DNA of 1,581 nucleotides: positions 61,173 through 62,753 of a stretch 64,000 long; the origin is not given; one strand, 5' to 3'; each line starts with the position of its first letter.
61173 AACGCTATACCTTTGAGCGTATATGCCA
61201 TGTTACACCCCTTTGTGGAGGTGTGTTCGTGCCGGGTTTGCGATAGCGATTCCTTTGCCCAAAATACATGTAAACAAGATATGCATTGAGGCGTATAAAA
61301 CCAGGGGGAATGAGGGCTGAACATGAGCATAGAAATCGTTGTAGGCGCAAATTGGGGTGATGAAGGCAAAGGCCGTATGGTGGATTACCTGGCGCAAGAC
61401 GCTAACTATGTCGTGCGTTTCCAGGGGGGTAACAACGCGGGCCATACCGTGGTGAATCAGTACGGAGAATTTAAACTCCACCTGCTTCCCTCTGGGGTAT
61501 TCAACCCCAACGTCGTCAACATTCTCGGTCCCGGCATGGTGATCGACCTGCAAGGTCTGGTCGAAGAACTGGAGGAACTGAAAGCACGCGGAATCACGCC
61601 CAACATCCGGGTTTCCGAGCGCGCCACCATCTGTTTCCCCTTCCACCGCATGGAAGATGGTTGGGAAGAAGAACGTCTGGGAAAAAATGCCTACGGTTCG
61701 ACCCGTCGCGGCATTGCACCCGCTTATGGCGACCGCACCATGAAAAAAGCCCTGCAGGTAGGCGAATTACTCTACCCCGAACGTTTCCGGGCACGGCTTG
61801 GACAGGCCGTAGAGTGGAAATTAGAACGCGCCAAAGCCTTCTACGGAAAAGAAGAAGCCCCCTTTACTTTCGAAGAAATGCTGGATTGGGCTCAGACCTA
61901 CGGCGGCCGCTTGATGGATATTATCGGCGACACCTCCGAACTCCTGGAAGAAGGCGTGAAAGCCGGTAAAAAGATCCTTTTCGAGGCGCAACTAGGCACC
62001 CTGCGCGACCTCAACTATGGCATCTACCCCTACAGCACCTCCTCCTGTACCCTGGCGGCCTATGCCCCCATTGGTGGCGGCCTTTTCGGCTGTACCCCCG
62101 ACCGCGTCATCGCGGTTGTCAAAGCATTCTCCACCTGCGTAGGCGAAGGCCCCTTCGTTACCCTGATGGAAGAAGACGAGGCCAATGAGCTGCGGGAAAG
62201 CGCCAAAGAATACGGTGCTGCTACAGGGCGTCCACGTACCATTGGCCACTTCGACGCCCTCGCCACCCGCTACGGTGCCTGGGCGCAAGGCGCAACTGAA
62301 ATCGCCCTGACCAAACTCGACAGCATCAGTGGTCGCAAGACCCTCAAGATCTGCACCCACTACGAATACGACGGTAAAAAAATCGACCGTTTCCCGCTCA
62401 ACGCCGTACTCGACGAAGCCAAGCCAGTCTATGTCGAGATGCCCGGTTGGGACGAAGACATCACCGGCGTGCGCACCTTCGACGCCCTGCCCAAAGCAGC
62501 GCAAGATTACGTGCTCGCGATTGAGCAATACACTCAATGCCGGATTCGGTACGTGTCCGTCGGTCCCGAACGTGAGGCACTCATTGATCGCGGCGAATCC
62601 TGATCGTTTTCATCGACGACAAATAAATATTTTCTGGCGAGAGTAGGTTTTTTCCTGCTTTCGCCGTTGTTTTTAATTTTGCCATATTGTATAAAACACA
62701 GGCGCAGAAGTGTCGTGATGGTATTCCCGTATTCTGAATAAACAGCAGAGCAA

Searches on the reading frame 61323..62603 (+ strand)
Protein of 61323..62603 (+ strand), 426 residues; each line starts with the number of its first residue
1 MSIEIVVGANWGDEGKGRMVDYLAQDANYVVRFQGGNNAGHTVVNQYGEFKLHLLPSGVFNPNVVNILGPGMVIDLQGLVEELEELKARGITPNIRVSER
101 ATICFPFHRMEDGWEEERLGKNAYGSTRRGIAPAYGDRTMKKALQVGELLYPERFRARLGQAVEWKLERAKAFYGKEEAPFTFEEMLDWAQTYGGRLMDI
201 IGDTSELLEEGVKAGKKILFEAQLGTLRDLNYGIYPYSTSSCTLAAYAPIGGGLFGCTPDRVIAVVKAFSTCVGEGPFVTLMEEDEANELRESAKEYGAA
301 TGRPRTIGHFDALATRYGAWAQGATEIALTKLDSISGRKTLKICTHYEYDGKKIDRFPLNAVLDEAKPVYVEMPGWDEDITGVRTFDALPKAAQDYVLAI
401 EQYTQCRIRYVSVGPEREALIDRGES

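Call 92: search_protein_families(library=pfam, proteins=[window:61323-62603:+], max_evalue=0.001)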
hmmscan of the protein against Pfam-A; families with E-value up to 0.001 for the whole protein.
window:61323-62603:+ (426 aa): 1 family
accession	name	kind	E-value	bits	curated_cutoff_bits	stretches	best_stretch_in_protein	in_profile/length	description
PF00709.27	Adenylsucc_synt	-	1.3e-150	502.2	27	1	5-421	1-416/416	Adenylosuccinate synthetase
